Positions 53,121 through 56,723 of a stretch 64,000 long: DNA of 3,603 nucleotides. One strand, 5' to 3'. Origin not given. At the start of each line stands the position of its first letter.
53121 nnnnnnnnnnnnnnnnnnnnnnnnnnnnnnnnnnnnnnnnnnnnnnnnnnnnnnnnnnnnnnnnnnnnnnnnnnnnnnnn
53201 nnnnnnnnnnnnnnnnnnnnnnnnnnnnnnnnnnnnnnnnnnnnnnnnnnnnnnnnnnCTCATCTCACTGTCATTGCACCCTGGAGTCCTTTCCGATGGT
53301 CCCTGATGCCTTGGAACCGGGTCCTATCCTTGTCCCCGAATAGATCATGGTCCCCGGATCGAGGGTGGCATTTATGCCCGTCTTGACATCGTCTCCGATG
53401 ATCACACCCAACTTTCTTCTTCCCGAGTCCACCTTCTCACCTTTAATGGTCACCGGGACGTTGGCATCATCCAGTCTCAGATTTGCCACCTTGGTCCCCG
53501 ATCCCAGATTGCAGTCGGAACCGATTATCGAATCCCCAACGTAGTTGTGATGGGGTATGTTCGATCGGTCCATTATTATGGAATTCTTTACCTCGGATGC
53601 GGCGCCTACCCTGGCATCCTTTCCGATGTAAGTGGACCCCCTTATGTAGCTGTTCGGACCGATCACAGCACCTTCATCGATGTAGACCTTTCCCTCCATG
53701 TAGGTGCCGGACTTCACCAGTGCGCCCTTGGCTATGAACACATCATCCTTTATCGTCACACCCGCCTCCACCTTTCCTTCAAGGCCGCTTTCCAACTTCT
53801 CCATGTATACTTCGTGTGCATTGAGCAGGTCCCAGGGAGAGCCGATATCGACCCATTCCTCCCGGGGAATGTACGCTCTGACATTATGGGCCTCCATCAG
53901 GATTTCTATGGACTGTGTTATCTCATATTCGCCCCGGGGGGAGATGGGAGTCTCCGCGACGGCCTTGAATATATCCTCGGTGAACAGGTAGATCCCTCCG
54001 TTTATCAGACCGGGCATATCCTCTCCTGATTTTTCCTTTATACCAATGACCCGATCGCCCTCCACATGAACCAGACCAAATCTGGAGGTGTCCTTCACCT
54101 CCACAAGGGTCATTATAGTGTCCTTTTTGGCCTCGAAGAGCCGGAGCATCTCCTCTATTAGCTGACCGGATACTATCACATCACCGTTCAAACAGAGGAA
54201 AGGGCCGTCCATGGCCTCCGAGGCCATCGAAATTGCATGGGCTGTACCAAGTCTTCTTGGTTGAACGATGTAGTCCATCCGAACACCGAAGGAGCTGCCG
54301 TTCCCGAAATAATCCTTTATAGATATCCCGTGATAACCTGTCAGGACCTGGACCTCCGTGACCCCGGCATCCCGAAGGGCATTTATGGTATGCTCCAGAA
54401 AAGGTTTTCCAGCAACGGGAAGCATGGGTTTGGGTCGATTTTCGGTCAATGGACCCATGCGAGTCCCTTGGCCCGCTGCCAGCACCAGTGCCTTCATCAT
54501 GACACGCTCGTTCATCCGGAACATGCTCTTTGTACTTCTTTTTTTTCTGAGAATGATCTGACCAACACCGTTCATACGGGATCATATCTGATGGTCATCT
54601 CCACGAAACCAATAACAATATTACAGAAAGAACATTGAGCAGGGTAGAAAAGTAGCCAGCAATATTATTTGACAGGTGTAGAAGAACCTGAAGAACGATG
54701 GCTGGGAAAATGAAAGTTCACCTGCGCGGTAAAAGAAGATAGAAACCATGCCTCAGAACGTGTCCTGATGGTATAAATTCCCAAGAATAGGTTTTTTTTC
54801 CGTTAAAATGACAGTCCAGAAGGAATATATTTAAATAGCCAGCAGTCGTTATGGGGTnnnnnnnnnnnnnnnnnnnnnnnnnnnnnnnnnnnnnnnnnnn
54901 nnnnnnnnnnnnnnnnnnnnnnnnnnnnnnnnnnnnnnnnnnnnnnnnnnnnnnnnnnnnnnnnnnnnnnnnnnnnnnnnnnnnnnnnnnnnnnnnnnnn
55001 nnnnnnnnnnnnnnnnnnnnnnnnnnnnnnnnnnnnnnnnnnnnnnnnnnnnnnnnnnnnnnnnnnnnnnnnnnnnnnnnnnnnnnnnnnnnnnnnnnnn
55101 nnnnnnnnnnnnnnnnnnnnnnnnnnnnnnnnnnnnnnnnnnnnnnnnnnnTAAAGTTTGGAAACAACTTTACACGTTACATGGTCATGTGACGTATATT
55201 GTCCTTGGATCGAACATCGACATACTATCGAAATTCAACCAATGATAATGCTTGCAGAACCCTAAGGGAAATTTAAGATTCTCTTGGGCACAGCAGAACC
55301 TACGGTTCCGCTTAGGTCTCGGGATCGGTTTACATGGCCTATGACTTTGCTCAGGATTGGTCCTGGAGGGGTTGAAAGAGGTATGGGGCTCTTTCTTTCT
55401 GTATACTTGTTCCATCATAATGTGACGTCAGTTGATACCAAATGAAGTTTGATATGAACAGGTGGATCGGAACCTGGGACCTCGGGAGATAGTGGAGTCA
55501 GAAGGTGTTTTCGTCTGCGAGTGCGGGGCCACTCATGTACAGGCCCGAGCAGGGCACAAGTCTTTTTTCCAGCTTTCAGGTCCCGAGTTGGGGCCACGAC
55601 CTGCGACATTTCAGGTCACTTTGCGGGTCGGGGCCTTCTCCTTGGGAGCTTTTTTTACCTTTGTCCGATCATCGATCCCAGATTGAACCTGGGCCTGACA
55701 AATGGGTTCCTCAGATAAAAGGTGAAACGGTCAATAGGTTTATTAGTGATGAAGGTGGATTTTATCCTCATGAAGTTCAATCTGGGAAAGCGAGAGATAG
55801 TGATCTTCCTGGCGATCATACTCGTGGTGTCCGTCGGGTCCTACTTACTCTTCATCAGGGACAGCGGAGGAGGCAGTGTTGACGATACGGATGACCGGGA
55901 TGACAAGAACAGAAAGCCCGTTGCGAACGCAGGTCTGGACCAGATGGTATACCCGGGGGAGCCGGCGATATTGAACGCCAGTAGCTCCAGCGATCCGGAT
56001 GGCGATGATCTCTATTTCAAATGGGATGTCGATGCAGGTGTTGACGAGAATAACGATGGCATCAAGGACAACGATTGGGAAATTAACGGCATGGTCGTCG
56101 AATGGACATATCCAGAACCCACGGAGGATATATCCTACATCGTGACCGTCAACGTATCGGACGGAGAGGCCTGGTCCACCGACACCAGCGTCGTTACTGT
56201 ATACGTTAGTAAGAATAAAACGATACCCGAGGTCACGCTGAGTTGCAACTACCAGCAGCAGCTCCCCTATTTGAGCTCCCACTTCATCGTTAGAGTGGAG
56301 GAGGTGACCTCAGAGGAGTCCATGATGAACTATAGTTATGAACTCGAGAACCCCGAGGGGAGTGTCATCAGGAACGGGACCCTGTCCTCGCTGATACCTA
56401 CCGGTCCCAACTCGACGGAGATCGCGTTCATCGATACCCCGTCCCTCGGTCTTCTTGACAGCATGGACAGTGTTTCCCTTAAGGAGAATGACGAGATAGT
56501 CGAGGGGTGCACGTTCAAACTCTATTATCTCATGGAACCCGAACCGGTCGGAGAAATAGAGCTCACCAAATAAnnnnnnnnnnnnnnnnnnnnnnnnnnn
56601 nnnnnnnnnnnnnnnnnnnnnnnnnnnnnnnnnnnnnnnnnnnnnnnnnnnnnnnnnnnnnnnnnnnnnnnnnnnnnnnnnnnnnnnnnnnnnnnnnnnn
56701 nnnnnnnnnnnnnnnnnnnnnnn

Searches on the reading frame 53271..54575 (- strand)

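Call 77: search_protein_families(library=pfam, proteins=[window:53271-54575:-], max_evalue=0.0001)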
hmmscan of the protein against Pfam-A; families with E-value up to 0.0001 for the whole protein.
window:53271-54575:- (434 aa): 6 families
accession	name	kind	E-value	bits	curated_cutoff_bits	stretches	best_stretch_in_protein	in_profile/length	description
PF00483.29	NTP_transferase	-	3.1e-45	155.1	21.2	1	28-257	1-242/245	Nucleotidyl transferase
PF00132.30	Hexapep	-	9.6e-18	63.5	27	1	297-330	2-35/36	Bacterial transferase hexapeptide (six repeats)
PF12804.13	NTP_transf_3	-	1.5e-15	58.2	27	1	29-158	1-122/160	MobA-like NTP transferase domain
PF25084.1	LbH_EIF2B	-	2.6e-12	47.1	54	1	278-365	3-89/105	EIF2B subunit epsilon LbH domain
PF24894.1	Hexapep_GlmU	-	2.7e-05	24.6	23.3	0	309-372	30-93/104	GlmU-like, C-terminal hexapeptide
PF01128.25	IspD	-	3.3e-05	24.2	27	1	28-74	2-45/221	2-C-methyl-D-erythritol 4-phosphate cytidylyltransferase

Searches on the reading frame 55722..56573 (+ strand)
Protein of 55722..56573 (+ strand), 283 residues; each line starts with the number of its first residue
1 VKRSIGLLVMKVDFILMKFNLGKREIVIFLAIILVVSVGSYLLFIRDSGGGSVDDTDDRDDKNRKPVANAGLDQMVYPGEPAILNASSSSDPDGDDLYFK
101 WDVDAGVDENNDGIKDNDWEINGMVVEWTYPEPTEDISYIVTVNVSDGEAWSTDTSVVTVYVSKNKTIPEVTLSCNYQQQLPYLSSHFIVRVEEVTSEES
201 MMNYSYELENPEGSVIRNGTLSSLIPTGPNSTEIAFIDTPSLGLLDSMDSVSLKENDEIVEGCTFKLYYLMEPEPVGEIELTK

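Call 77: search_protein_families(library=pfam, proteins=[window:55722-56573:+], max_evalue=0.0001)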
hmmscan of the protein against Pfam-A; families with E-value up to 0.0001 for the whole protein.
window:55722-56573:+ (283 aa): 4 families
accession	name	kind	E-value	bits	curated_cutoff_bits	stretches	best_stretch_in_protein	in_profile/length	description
PF18911.6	PKD_4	-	4.9e-08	33.4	27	1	63-160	1-83/85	PKD domain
PF00801.26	PKD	-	2.2e-05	24.8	23.5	1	73-160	8-80/80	PKD domain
PF02010.21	REJ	-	4e-05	22.8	25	1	83-220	103-261/452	REJ domain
PF21027.3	Sde0182_C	-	5.2e-05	24.2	27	0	84-148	4-68/83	Cellulose-binding protein Sde0182, C-terminal domain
